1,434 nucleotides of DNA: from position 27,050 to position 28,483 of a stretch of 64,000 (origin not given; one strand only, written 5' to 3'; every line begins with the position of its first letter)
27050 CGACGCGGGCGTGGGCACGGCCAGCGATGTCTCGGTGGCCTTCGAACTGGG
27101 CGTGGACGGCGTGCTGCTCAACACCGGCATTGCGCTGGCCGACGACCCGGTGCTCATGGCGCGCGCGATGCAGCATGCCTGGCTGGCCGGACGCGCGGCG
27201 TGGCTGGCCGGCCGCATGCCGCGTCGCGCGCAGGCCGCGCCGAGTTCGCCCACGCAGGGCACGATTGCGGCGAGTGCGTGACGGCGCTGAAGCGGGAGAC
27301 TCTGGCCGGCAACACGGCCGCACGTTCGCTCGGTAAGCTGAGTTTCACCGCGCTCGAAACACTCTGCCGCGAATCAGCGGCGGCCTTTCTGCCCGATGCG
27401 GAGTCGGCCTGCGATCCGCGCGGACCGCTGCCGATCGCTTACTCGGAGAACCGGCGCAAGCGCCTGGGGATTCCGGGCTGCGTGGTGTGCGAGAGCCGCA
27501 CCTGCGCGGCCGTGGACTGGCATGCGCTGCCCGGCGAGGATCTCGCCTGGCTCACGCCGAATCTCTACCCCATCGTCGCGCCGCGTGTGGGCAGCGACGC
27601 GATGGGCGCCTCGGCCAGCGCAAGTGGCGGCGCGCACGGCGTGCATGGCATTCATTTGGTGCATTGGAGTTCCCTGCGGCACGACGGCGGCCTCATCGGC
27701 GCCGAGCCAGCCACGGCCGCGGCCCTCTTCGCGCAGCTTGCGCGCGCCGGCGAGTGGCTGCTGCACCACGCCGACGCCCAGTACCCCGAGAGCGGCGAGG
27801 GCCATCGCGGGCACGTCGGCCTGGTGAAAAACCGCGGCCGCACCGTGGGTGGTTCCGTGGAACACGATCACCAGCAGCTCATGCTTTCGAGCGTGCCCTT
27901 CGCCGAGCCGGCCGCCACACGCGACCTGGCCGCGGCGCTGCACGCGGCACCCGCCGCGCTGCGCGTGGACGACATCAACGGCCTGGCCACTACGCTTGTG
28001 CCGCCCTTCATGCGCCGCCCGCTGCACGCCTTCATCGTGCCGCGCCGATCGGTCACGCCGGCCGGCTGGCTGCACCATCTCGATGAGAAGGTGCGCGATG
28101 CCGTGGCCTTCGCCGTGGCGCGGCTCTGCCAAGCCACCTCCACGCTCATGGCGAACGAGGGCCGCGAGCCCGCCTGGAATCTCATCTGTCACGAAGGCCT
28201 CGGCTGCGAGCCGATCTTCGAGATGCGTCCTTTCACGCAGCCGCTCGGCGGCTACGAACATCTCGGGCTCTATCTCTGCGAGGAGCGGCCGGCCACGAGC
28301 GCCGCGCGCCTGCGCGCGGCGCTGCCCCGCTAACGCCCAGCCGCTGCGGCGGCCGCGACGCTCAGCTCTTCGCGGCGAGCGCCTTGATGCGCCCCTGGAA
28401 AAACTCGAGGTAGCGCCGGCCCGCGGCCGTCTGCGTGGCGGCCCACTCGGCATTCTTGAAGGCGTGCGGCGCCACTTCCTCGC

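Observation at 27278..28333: GalT-like HIT nucleotidyltransferase translationally coupled (GTGA) to thiG, in a thi locus lacking thiF/thiO/thiH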

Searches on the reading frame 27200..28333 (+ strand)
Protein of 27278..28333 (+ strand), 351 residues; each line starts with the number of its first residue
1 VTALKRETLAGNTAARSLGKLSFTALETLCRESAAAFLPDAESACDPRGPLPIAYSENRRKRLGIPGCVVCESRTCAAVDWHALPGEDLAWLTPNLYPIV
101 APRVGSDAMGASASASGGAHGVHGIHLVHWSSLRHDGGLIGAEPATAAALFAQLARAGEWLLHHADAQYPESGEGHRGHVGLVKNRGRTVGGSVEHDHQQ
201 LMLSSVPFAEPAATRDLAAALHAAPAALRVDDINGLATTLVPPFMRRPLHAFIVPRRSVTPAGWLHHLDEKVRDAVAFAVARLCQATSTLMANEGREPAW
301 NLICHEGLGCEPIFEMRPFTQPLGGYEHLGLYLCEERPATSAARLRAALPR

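Call 3: search_protein_families(library=pfam, proteins=[window:27278-28333:+], max_evalue=0.01)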
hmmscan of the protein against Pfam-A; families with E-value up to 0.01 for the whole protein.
window:27278-28333:+ (351 aa): 0 families

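Call 4: search_protein_families(library=ncbifam, proteins=[window:27278-28333:+], max_evalue=0.01)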
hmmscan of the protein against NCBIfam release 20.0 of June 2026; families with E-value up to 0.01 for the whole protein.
window:27278-28333:+ (351 aa): 0 families

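Call 5: search_protein_families(library=pfam, proteins=[window:27278-28333:+, window:27200-28333:+], max_evalue=10)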
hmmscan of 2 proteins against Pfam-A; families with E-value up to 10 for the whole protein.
window:27278-28333:+ (351 aa): 1 family
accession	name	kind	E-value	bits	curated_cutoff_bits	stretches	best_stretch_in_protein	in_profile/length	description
PF02985.28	HEAT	-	0.17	12.6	23.5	1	264-285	8-29/31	HEAT repeat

window:27200-28333:+ (377 aa): 1 family
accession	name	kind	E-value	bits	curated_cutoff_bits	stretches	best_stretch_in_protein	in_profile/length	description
PF02985.28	HEAT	-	0.2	12.4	23.5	1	290-311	8-29/31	HEAT repeat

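Call 6: search_solved_structures(query=window:27278-28333:+, max_evalue=10, show_alignments=3)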
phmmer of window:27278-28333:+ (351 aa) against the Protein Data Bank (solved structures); distinct sequences matched with E-value up to 10: 3.
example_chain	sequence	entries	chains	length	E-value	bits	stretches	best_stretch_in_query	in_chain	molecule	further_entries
1z84_A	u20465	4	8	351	0.42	13.3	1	178-305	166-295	galactose-1-phosphate uridyl transferase-like protein | putative galactose-1-phosphate uridyl transferase | Probable galactose-1-phosphate uridyl transferase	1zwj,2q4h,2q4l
6k5z_A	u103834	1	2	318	0.5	13.1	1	162-219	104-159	Galactose-1-phosphate uridylyltransferase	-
1ep1_A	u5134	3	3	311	1.4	11.6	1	86-152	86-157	DIHYDROOROTATE DEHYDROGENASE B (PYRD SUBUNIT)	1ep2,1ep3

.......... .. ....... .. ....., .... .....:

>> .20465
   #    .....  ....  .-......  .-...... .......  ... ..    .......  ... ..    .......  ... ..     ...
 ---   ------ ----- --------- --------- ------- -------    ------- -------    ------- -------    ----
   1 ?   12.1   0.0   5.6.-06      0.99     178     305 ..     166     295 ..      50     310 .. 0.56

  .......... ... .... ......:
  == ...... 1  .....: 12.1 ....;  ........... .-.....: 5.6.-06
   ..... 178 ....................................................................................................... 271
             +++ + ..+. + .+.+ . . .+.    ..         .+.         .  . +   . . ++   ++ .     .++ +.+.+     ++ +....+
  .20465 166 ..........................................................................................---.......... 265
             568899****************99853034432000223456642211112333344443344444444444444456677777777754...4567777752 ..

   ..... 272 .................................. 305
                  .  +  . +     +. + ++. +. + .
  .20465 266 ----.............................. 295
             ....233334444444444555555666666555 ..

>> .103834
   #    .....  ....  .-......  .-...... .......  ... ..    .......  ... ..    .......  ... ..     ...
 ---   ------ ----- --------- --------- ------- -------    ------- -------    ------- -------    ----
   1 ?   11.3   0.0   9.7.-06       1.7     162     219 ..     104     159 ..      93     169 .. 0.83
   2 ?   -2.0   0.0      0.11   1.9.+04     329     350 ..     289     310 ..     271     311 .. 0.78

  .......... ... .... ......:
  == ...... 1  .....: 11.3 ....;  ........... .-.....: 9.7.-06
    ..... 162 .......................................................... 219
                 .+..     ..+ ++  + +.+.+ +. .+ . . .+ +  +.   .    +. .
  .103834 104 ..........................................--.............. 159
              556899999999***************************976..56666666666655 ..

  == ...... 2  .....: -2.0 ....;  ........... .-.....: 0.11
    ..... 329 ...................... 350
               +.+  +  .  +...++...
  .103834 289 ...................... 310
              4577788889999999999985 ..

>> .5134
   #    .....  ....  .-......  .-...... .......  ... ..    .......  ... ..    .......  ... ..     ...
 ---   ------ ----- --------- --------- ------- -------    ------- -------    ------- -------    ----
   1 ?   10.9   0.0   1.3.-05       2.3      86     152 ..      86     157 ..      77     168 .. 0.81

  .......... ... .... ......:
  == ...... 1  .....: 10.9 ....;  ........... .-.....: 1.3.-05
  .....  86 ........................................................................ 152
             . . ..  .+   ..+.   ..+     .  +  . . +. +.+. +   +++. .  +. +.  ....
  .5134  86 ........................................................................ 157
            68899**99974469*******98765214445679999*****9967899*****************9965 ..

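Call 7: find_homologous_proteins(query=window:27278-28333:+)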
Query window:27278-28333:+ (351 aa): 71 proteins with E <= 0.001 among 8000 candidates.
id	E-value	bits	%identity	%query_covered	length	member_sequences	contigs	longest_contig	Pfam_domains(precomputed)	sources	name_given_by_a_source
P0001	9.0e-235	797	100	100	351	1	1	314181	-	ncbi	ncbi:MAG: hypothetical protein ACT4PU_00770 [Planctomycetota bacterium]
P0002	4.9e-141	488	67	97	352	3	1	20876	-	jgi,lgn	jgi:hypothetical protein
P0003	1.2e-139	484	68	99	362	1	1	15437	-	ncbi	-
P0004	1.4e-139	484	66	99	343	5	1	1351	-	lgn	-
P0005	1.5e-137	477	65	100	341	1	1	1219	-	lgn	-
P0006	2.2e-137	477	64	97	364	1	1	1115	-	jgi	jgi:hypothetical protein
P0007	4.8e-137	475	65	100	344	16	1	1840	-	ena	-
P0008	7.5e-137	475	65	100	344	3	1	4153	-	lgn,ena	-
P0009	2.9e-135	470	64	100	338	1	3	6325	-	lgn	-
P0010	1.9e-134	467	64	99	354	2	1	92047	-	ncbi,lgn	ncbi:MAG: hypothetical protein ACYTG2_15060 [Planctomycetota bacterium]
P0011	7.6e-134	465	64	100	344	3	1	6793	-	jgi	jgi:hypothetical protein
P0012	2.2e-133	463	62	99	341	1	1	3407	-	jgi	jgi:hypothetical protein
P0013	3.6e-133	463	64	100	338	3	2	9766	-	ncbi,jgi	ncbi:MAG: hypothetical protein ACYTCU_04570 [Planctomycetota bacterium]|jgi:hypothetical protein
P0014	3.7e-133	463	65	95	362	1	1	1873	-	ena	-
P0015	1.3e-131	458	64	100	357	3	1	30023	-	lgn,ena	-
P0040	5.2e-110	386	55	99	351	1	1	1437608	-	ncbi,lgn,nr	ncbi:MAG: hypothetical protein DHS20C15_10830 [Planctomycetota bacterium]|nr:MAG: hypothetical prote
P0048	2.5e-104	368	55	99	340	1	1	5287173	-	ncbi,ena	-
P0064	1.8e-76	276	45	93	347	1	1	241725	-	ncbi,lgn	-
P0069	5.8e-40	156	34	99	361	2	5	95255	-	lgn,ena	-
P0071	4.3e-39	153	34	92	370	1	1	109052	-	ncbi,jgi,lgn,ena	-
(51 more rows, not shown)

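Call 8: find_encoding_contigs(protein=P0001, flank=10000, max_places=3)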
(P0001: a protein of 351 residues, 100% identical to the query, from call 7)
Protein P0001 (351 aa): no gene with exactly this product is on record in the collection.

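Call 9: find_encoding_contigs(protein=P0048, flank=10000, max_places=3)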
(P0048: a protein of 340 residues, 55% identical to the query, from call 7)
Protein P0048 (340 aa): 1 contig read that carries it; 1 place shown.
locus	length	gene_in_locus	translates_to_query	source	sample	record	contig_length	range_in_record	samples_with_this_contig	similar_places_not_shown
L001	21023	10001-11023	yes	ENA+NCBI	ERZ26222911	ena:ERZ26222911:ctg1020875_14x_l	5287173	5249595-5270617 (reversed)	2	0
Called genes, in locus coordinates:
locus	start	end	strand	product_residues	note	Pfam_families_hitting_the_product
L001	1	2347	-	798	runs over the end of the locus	PF00884:Sulfatase, PF01663:Phosphodiest (faint)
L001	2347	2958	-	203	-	PF02033:RBFA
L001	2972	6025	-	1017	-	PF04760:IF2_N (faint), PF00009:GTP_EFTU, PF01926:MMR_HSR1, PF22042:EF-G_D2, PF11987:IF-2, PF03144:GTP_EFTU_D2 (weak)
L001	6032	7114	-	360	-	PF08529:NusA_N, PF00575:S1 (weak), PF00013:KH_1 (faint), PF13184:KH_NusA_1st, PF26594:KH_NusA_2nd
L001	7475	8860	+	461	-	PF00215:OMPdecase, PF03737:RraA-like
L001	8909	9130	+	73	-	PF02597:ThiS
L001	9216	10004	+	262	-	PF05690:ThiG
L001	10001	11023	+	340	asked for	-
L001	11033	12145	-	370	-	-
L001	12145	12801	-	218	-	-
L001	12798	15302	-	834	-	-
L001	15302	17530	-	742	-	-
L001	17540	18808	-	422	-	PF00432:Prenyltrans (faint)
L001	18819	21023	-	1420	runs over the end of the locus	PF01011:PQQ (weak), PF13360:PQQ_2, PF25293:Beta-prop_EMC1_N (faint), PF01011:PQQ (weak), PF13360:PQQ_2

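Call 10: find_encoding_contigs(protein=P0040, flank=10000, max_places=3)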
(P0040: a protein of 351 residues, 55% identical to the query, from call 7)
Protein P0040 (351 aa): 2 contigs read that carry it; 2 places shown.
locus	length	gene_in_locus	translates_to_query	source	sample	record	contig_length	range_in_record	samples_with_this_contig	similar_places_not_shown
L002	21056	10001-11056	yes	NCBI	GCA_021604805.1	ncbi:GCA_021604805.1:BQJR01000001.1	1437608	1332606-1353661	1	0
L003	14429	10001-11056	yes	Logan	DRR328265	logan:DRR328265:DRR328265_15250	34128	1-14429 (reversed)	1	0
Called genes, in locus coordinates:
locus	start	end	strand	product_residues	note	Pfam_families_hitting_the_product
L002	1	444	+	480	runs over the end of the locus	PF01406:tRNA-synt_1e, PF01921:tRNA-synt_1f (faint), PF09334:tRNA-synt_1g (faint), PF09190:DALR_2 (weak), PF23493:CysS_C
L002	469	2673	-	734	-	PF00884:Sulfatase, PF01663:Phosphodiest (faint)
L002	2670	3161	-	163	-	PF02033:RBFA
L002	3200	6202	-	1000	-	PF00009:GTP_EFTU, PF00025:Arf (weak), PF01926:MMR_HSR1, PF02421:FeoB_N (weak), PF22042:EF-G_D2, PF11987:IF-2, PF03144:GTP_EFTU_D2 (weak)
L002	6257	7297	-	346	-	PF08529:NusA_N, PF00013:KH_1 (faint), PF13184:KH_NusA_1st, PF26594:KH_NusA_2nd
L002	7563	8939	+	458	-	PF00215:OMPdecase, PF03737:RraA-like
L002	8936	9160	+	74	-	PF02597:ThiS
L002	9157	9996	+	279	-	PF05690:ThiG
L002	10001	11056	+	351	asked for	-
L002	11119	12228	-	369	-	PF13243:SQHop_cyclase_C (faint)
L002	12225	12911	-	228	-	-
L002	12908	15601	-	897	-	PF13779:DUF4175 (weak)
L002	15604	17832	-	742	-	-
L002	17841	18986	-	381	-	PF13243:SQHop_cyclase_C (faint)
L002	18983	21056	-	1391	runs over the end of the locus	PF01011:PQQ (faint), PF13360:PQQ_2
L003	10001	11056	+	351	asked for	-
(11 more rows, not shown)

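Call 12: find_encoding_contigs(protein=P0071, flank=10000, max_places=3)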
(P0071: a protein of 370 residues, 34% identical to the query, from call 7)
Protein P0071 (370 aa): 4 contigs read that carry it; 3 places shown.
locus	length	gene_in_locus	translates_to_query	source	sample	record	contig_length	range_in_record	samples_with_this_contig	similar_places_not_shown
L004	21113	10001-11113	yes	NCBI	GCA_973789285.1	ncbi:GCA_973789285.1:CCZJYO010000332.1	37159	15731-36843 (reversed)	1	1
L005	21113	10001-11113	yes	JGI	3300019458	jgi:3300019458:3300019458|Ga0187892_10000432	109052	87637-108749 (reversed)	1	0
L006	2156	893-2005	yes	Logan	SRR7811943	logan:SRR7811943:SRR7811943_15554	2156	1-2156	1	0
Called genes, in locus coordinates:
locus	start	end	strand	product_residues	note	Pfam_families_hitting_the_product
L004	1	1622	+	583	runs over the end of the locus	PF02543:Carbam_trans_N, PF16861:Carbam_trans_C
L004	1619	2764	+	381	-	PF13439:Glyco_transf_4, PF13579:Glyco_trans_4_4, PF20706:GT4-conflict (weak), PF00534:Glycos_transf_1, PF13692:Glyco_trans_1_4, PF13524:Glyco_trans_1_2 (weak)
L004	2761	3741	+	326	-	PF03706:LPG_synthase_TM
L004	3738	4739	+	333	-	PF12740:PETase, PF02129:Peptidase_S15, PF01738:DLH, PF00561:Abhydrolase_1, PF12697:Abhydrolase_6, PF12146:Hydrolase_4, PF00326:Peptidase_S9 (weak), PF05448:AXE1 (weak), +1 more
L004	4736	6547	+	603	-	PF02366:PMT, PF09594:GT87 (weak), PF13231:PMT_2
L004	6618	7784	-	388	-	-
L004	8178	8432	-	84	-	PF12797:Fer4_2 (faint), PF12837:Fer4_6 (faint), PF13237:Fer4_10 (faint), PF12838:Fer4_7, PF13187:Fer4_9, PF00037:Fer4, PF12838:Fer4_7 (weak), PF13484:Fer4_16 (weak), +3 more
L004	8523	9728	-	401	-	PF02771:Acyl-CoA_dh_N, PF02770:Acyl-CoA_dh_M, PF00441:Acyl-CoA_dh_1, PF22924:ACOX_C_alpha1, PF08028:Acyl-CoA_dh_2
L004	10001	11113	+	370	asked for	-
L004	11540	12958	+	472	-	PF01565:FAD_binding_4, PF09265:Cytokin-bind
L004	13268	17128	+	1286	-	PF13432:TPR_16 (faint), PF13428:TPR_14 (faint), PF14559:TPR_19 (weak), PF12969:DUF3857, PF01841:Transglut_core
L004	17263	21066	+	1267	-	PF13428:TPR_14 (faint), PF07719:TPR_2 (faint), PF13176:TPR_7 (faint), PF13374:TPR_10 (faint), PF13431:TPR_17 (faint), PF14559:TPR_19 (faint), PF00515:TPR_1 (faint), PF13432:TPR_16, +4 more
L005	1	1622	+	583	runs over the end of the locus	PF02543:Carbam_trans_N, PF16861:Carbam_trans_C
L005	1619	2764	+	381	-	PF13439:Glyco_transf_4, PF13579:Glyco_trans_4_4, PF20706:GT4-conflict (weak), PF00534:Glycos_transf_1, PF13692:Glyco_trans_1_4, PF13524:Glyco_trans_1_2 (weak)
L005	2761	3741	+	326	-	PF03706:LPG_synthase_TM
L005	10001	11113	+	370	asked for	-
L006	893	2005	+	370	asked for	-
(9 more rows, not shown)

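Call 13: find_encoding_contigs(protein=P0064, flank=10000, max_places=3)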
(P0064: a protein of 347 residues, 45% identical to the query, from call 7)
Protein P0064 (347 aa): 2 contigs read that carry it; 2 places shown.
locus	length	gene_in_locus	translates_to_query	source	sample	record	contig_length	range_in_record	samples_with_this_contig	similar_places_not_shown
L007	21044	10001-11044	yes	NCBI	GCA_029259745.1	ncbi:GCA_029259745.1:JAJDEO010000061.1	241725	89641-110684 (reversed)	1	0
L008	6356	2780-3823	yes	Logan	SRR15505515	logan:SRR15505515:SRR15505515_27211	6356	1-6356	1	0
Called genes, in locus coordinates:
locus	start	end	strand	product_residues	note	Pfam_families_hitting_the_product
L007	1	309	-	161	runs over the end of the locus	-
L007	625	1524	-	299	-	-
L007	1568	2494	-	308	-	PF00005:ABC_tran, PF13304:AAA_21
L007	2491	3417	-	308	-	PF12679:ABC2_membrane_2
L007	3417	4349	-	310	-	PF00005:ABC_tran, PF13304:AAA_21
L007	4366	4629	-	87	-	PF26604:CBU_0592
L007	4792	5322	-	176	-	PF02033:RBFA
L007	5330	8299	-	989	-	-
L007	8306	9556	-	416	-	PF08529:NusA_N, PF13184:KH_NusA_1st, PF00013:KH_1 (faint), PF26594:KH_NusA_2nd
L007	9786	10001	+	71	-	PF02597:ThiS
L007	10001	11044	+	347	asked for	-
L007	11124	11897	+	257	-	PF05690:ThiG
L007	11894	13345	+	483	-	-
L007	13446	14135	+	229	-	-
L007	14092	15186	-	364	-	PF01926:MMR_HSR1, PF02421:FeoB_N, PF06071:YchF-GTPase_C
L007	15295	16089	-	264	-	PF00902:TatC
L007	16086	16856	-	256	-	PF04029:2-ph_phosp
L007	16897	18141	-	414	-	-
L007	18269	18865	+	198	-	PF01121:CoaE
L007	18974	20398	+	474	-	PF07497:Rho_RNA_bind, PF19568:Spore_III_AA (weak), PF00006:ATP-synt_ab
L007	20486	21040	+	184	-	PF00578:AhpC-TSA, PF08534:Redoxin, PF00255:GSHPx (weak), PF00085:Thioredoxin, PF13905:Thioredoxin_8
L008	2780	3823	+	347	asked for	-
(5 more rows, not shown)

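Call 14: find_encoding_contigs(protein=P0069, flank=10000, max_places=3)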
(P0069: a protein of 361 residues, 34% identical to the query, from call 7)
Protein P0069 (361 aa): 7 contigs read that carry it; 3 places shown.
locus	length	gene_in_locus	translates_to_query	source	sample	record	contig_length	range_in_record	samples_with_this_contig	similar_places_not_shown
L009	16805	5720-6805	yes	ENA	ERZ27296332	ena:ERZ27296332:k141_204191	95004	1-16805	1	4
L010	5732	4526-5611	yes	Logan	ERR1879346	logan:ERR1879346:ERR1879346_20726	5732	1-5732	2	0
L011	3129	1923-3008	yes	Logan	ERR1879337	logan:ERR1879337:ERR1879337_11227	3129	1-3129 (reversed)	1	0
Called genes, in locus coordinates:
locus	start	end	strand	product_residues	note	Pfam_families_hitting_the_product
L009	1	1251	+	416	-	?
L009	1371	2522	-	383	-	-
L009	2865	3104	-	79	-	PF12838:Fer4_7, PF13237:Fer4_10 (weak), PF14697:Fer4_21 (weak), PF13187:Fer4_9, PF12797:Fer4_2 (weak), PF00037:Fer4, PF12837:Fer4_6 (weak), PF13484:Fer4_16 (weak), +2 more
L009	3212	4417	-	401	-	PF02771:Acyl-CoA_dh_N, PF02770:Acyl-CoA_dh_M, PF00441:Acyl-CoA_dh_1, PF22924:ACOX_C_alpha1, PF08028:Acyl-CoA_dh_2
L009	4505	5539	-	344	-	-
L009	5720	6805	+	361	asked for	-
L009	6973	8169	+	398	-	PF01734:Patatin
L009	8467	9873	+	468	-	PF01565:FAD_binding_4, PF09265:Cytokin-bind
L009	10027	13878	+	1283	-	PF13428:TPR_14 (faint), PF13431:TPR_17 (faint), PF13181:TPR_8 (faint), PF14559:TPR_19 (weak), PF12969:DUF3857, PF01841:Transglut_core (weak), PF12970:DUF3858 (weak)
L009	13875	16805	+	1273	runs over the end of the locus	PF13428:TPR_14 (faint), PF13431:TPR_17 (faint), PF07719:TPR_2 (faint), PF13414:TPR_11 (faint), PF24575:TPR_Slam (faint), PF00515:TPR_1 (faint), PF14559:TPR_19 (weak), PF13432:TPR_16, +4 more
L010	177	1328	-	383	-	-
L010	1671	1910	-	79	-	PF12838:Fer4_7, PF13237:Fer4_10 (weak), PF14697:Fer4_21 (weak), PF13187:Fer4_9, PF12797:Fer4_2 (weak), PF00037:Fer4, PF12837:Fer4_6 (weak), PF13484:Fer4_16 (weak), +2 more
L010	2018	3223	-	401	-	PF02771:Acyl-CoA_dh_N, PF02770:Acyl-CoA_dh_M, PF00441:Acyl-CoA_dh_1, PF22924:ACOX_C_alpha1, PF08028:Acyl-CoA_dh_2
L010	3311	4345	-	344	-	-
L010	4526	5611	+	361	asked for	-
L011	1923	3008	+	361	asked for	-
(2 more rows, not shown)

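Call 21: find_related_loci(query=A1, collection=genome_contigs, flank=10000)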
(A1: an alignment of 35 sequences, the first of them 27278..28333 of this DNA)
Query A1 (351 aa) in genome_contigs; peptide patterns used: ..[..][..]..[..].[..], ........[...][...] (x = any residue, [..] = any of these).
64 stretches matched a pattern; 43 encode a relative of the query (tblastn E <= 1e-3); 43 distinct loci.
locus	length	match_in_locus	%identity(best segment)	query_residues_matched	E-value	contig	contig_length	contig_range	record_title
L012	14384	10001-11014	68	3-349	6e-139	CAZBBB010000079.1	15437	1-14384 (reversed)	MAG TPA_asm: uncultured Phycisphaerales bacterium isolate SRP287453_co1_82 genome assembly, contig: NODE_7032_length_154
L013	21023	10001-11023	60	2-350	9e-122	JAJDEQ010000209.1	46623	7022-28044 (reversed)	MAG: Planctomycetota bacterium isolate OFTM49 OFTM49_208, whole genome shotgun sequence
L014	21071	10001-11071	62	1-350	5e-118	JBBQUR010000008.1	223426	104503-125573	MAG: Planctomycetota bacterium isolate Co_metawrap_1940 Cmw_1940_k141_23071842_length_223426_cov_28.0000, whole genome s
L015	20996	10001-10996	56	4-341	2e-114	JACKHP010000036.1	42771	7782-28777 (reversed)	MAG: Planctomycetota bacterium isolate HK-STAS-PLAN-21 HK-STAS-PLAN-21_36, whole genome shotgun sequence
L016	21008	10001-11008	55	1-349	8e-110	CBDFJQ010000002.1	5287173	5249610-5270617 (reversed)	MAG: Planctomycetota bacterium isolate 32b94f43-3cea-4181-b983-06f062260e69 genome assembly, contig: contig_2, whole gen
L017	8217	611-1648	59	12-349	1e-106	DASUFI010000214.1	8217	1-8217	MAG TPA_asm: Planctomycetota bacterium isolate SMAG_U1375 k141_1751300, whole genome shotgun sequence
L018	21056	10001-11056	54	2-351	4e-106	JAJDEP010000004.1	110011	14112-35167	MAG: Planctomycetota bacterium isolate OFTM347 OFTM347_3, whole genome shotgun sequence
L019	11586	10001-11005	57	4-349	2e-104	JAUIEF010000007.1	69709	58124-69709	MAG: bacterium isolate 8_bin.22 NODE_557_length_69709_cov_1.266434, whole genome shotgun sequence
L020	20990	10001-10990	55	8-348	9e-104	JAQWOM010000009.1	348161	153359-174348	MAG: Planctomycetota bacterium isolate cluster2_bin.203 k141_1645009, whole genome shotgun sequence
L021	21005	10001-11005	55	4-345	3e-103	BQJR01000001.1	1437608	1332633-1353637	MAG: Planctomycetota bacterium DHS20C15 DNA, sequence01, whole genome shotgun sequence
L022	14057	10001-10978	54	8-349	7e-99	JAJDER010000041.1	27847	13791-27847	MAG: Planctomycetota bacterium isolate OFTM9 OFTM9_40, whole genome shotgun sequence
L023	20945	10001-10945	45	25-349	1e-79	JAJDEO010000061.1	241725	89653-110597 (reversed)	MAG: Planctomycetota bacterium isolate OFTM221 OFTM221_60, whole genome shotgun sequence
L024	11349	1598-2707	31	1-346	6e-48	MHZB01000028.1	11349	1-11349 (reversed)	MAG: Planctomycetes bacterium RIFCSPLOWO2_12_FULL_50_35 rifcsplowo2_12_scaffold_17434, whole genome shotgun sequence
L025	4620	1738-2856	30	1-349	1e-45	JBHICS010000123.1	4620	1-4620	MAG: Candidatus Brocadiales bacterium isolate Bea_3_bin.8 NODE_7806_length_4620_cov_4.504929, whole genome shotgun seque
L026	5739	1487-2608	30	1-349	4e-44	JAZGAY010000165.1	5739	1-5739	MAG: Candidatus Brocadiales bacterium isolate SCS1bin.38 SCS1bin.38_165, whole genome shotgun sequence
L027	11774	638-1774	30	1-349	1e-43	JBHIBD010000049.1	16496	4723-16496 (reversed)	MAG: Candidatus Brocadiales bacterium isolate K_2_bin.28 NODE_1657_length_16496_cov_12.540113, whole genome shotgun sequ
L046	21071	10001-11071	29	2-349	1e-32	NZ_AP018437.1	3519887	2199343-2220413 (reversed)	Pelolinea submarina strain MO-CFX1 chromosome, complete genome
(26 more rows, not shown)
